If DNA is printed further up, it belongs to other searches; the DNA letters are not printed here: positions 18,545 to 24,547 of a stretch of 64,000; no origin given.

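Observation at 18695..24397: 1,900-aa membrane-anchored orphan protein, the least explainable gene in the window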

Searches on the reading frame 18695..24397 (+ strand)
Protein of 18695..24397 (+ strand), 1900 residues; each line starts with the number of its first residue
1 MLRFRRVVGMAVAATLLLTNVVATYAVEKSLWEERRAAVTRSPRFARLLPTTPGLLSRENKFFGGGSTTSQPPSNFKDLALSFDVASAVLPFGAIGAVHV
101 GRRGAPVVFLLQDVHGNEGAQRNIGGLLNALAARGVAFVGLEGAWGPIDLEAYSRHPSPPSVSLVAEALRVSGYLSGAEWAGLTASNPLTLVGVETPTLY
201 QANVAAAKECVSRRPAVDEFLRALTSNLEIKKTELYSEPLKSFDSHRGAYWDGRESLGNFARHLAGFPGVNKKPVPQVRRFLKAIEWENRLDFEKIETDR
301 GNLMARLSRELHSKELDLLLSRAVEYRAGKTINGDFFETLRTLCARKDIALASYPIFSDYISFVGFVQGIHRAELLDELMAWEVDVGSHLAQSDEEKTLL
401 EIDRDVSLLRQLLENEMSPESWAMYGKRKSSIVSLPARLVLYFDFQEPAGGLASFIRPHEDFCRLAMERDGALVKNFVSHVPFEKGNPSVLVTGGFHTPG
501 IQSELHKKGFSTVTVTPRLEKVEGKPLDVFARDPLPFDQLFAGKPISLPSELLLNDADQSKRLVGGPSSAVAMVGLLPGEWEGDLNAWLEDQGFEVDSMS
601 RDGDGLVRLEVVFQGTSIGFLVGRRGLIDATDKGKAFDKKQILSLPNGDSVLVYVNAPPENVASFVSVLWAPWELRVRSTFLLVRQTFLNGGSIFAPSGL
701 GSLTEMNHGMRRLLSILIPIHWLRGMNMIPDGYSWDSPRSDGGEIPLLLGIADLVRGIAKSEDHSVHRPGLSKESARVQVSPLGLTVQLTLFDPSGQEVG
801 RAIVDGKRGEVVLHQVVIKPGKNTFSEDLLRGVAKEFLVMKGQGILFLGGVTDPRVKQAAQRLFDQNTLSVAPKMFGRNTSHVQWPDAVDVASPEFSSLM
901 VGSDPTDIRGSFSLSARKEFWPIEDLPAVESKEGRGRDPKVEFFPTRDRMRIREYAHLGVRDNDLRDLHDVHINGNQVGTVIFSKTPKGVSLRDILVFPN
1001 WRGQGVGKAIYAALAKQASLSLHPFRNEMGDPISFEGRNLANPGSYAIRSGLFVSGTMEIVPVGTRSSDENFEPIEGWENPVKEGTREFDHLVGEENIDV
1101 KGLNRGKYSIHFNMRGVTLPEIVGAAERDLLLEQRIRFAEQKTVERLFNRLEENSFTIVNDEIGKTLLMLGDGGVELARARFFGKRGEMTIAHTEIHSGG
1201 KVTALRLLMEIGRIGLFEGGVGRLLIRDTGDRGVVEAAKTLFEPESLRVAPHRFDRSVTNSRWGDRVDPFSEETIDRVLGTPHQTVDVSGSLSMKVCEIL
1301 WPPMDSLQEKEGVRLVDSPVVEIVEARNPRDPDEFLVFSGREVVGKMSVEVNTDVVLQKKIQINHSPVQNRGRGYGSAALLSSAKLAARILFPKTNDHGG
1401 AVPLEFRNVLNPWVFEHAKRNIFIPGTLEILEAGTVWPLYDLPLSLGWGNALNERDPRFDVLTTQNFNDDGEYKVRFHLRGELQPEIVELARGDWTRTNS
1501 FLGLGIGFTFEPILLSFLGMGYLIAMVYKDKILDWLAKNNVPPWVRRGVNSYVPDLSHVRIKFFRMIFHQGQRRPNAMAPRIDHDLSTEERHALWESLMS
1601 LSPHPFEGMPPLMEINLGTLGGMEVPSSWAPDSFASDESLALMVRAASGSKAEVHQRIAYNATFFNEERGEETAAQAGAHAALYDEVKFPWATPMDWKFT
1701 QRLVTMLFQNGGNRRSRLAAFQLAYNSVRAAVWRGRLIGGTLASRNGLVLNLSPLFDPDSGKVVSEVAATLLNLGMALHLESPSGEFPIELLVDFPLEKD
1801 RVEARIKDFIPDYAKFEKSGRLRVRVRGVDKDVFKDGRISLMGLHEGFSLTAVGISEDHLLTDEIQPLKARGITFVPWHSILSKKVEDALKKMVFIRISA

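Call 5: search_protein_families(library=pfam, proteins=[window:18695-24397:+], max_evalue=1)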
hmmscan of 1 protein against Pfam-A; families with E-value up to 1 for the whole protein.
window:18695-24397:+ (1900 aa): 3 families
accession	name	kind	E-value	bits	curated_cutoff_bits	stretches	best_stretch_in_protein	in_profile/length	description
PF00583.31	Acetyltransf_1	-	4.5e-05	24.1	20.7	1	960-1018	28-88/116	Acetyltransferase (GNAT) family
PF13508.13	Acetyltransf_7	-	0.00023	21.9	27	1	973-1018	10-56/84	Acetyltransferase (GNAT) domain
PF14542.12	Acetyltransf_CG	-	0.072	13.7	30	0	975-1018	9-53/80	GCN5-related N-acetyl-transferase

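Call 6: search_protein_families(library=ncbifam, proteins=[window:18695-24397:+], max_evalue=1)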
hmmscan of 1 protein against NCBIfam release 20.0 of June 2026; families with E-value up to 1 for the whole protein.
window:18695-24397:+ (1900 aa): 1 family
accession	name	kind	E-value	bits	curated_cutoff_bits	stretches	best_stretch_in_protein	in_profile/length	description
NF040501.1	resist_ArsN2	equivalog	0.013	15.1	125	1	969-1019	27-78/133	arsenic resistance N-acetyltransferase ArsN2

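Call 7: search_solved_structures(query=window:18695-24394:+, max_evalue=10)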
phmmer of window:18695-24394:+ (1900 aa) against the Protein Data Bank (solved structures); distinct sequences matched with E-value up to 10: 1.
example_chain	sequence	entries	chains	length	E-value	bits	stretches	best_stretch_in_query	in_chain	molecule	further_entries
8iuf_4G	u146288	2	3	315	0.95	9.6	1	245-343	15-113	COXEG7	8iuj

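Call 9: find_homologous_proteins(query=window:18695-24394:+)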
Query window:18695-24394:+ (1900 aa): 45 proteins with E <= 0.001 among 8000 candidates.
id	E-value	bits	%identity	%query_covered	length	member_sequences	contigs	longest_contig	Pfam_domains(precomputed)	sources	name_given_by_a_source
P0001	0.0e+0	4314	100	100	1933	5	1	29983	-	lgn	-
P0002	0.0e+0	1254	53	35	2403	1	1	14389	-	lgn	-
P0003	0.0e+0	1193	55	33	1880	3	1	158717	-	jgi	jgi:hypothetical protein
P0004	0.0e+0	1149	50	39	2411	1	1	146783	PF13847.13,PF13489.13,PF13649.13,PF01209.25,PF08241.19,PF00583.32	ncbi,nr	ncbi:MAG: methyltransferase domain-containing protein [Elusimicrobia bacterium]|nr:methyltransferase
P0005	0.0e+0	1122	52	40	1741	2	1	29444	-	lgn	-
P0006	0.0e+0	1027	55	35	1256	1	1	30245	PF00583.32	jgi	jgi:hypothetical protein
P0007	0.0e+0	1025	58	35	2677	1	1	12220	-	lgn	-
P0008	9.6e-289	980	44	60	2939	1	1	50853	-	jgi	jgi:hypothetical protein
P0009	3.9e-288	978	53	33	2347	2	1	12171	PF13649.13,PF08241.19,PF00583.32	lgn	-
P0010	2.8e-283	961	57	29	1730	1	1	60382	-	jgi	jgi:SAM-dependent methyltransferase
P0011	7.0e-249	847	58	24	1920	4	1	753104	PF06325.20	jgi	jgi:hypothetical protein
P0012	5.5e-223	762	51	38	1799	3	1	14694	-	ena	-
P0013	5.4e-215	735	58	29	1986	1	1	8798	-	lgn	-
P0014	3.7e-190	653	45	38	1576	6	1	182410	-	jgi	jgi:hypothetical protein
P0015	3.3e-107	378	40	29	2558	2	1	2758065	-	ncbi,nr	ncbi:MAG: hypothetical protein IPP35_09560 [Elusimicrobia bacterium]|nr:hypothetical protein [Elusim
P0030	2.1e-43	166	31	30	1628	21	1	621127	-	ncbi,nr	ncbi:MAG: hypothetical protein IPN23_08320 [Elusimicrobia bacterium]|nr:hypothetical protein [Elusim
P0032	1.0e-37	147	27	29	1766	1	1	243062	-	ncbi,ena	-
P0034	1.8e-32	130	26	24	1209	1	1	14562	-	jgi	-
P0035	4.0e-30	122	28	22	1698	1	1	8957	-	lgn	-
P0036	6.1e-30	121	23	23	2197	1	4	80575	PF01326.25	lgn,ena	-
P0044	1.2e-11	61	24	24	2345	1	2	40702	PF00121.25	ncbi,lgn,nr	ncbi:MAG: triose-phosphate isomerase [Candidatus Omnitrophica bacterium]|nr:triose-phosphate isomera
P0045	1.6e-9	54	25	23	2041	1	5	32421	-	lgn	-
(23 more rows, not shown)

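Call 60: list_cluster_members(proteins=[P0034, P0047, P0051, P0056, P0076, P0082, P0103, P0172, P0048, P0084])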
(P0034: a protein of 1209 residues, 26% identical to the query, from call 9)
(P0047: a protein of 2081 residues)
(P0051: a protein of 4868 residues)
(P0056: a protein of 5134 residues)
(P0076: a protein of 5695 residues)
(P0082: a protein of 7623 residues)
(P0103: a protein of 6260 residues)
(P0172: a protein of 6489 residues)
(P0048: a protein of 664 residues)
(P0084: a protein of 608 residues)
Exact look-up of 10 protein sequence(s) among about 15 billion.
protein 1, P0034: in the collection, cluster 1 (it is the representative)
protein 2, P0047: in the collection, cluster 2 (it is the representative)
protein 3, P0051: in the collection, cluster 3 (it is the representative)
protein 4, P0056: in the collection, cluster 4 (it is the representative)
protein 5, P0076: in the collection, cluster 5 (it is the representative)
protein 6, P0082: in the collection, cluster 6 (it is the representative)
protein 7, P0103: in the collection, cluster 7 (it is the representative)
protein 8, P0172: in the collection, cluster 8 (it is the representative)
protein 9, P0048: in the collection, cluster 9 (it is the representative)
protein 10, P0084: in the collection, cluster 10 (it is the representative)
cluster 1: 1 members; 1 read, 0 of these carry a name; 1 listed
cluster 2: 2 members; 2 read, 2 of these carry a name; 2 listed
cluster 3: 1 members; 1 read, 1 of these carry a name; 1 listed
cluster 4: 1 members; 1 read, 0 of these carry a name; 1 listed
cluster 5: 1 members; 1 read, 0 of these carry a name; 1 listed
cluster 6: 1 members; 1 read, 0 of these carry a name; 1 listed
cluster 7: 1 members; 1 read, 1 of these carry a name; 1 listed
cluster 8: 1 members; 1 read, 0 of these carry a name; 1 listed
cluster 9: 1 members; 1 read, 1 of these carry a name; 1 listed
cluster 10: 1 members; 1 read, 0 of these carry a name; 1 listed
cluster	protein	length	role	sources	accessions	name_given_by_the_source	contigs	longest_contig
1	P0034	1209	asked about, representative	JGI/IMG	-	-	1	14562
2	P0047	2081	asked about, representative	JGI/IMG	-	hypothetical protein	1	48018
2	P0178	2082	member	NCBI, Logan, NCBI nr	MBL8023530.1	MAG: hypothetical protein JNK54_04505 [Elusimicrobia bacterium] | hypothetical protein [Elusimicrobiota bacterium]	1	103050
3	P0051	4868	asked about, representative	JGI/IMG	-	signal transduction histidine kinase/membrane protease YdiL (CAAX protease ...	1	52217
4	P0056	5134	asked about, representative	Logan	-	-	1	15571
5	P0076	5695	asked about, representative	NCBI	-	-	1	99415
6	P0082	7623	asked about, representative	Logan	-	-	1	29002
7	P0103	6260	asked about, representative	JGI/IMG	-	pyruvate/oxaloacetate carboxyltransferase/GMP synthase-like glutamine amidotransferase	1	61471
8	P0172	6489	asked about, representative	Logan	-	-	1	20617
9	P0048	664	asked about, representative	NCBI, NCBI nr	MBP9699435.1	MAG: hypothetical protein KBD85_05400, partial [Elusimicrobia bacterium] | hypothetical protein [Elusimicrobiota bacterium]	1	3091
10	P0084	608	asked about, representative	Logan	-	-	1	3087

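Call 63: find_encoding_contigs(protein=P0001, flank=10000, max_places=4)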
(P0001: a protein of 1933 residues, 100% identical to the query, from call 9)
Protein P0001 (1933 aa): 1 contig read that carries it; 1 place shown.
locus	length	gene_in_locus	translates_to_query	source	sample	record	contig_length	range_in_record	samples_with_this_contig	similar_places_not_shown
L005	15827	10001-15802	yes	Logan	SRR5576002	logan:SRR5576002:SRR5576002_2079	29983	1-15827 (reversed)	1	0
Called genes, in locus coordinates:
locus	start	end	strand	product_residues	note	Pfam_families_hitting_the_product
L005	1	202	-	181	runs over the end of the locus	PF07719:TPR_2 (faint), PF13181:TPR_8 (faint), PF13428:TPR_14 (faint), PF13431:TPR_17 (faint), PF14559:TPR_19 (faint), PF25063:ARM_TT21_C (weak), PF00515:TPR_1 (faint), PF13432:TPR_16 (weak), +1 more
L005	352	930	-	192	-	PF14346:DUF4398 (weak)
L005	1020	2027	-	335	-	PF13505:OMP_b-brl (weak), PF00691:OmpA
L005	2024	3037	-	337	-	PF04166:PdxA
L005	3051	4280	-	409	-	PF13623:SurA_N_2, PF13624:SurA_N_3, PF09312:SurA_N (faint), PF13616:Rotamase_3, PF00639:Rotamase, PF13145:Rotamase_2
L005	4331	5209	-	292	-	PF13145:Rotamase_2 (weak), PF13616:Rotamase_3, PF00639:Rotamase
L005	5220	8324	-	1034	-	PF17757:UvrB_inter, PF02559:CarD_TRCF_RID, PF00270:DEAD, PF04851:ResIII, PF00271:Helicase_C, PF03461:TRCF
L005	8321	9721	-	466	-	PF05958:tRNA_U5-meth_tr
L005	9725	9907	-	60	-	PF08827:DUF1805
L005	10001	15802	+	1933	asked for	-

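Call 72: find_encoding_contigs(protein=P0030, flank=8000, max_places=1)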
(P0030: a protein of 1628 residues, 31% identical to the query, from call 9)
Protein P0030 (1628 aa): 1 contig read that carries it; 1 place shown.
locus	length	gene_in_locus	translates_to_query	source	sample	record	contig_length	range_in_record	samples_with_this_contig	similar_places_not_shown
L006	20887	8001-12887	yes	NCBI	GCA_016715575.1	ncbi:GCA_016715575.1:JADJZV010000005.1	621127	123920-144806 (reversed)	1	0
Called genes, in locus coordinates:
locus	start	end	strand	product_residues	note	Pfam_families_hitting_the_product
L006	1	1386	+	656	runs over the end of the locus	PF12439:GDE_N, PF06202:GDE_C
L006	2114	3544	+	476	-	PF02746:MR_MLE_N, PF13378:MR_MLE_C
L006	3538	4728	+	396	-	PF05684:DUF819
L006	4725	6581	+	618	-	PF01520:Amidase_3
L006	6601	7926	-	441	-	PF00324:AA_permease, PF13520:AA_permease_2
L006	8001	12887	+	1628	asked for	-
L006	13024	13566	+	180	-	-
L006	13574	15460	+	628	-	PF13567:DUF4131, PF03772:Competence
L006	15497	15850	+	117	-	PF01648:ACPS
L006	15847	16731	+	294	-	PF01256:Carb_kinase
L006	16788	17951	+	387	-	PF01546:Peptidase_M20, PF07687:M20_dimer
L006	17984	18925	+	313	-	PF00586:AIRS, PF02769:AIRS_C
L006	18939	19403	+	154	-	PF02367:TsaE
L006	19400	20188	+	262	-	PF00814:TsaD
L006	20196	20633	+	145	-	PF13302:Acetyltransf_3 (weak), PF13673:Acetyltransf_10, PF00583:Acetyltransf_1, PF13508:Acetyltransf_7, PF08445:FR47, PF24553:Rv0428c_C (weak)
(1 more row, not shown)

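Call 73: find_encoding_contigs(protein=P0015, flank=8000, max_places=1)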
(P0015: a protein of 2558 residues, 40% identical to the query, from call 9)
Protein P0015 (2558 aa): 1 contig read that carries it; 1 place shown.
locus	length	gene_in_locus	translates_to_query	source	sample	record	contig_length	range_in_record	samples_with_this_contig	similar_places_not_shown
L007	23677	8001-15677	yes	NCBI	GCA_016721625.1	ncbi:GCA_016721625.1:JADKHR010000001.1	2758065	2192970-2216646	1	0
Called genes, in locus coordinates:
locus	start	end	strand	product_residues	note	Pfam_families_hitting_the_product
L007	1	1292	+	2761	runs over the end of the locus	PF05990:DUF900 (weak)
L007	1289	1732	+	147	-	-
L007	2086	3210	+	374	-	PF01757:Acyl_transf_3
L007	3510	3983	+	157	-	-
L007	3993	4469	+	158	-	-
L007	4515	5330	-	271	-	PF13276:HTH_21, PF00665:rve, PF13683:rve_3, PF13333:rve_2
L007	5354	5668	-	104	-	PF01527:HTH_Tnp_1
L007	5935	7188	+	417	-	PF00872:Transposase_mut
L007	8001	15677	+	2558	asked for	-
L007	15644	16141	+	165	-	-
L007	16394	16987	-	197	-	PF00899:ThiF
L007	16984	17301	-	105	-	PF00899:ThiF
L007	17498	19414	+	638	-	PF01839:FG-GAP (faint), PF13517:FG-GAP_3 (faint), PF13860:FlgD_ig (weak)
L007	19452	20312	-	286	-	PF00899:ThiF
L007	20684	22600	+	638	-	PF01839:FG-GAP (faint), PF13517:FG-GAP_3 (weak), PF13860:FlgD_ig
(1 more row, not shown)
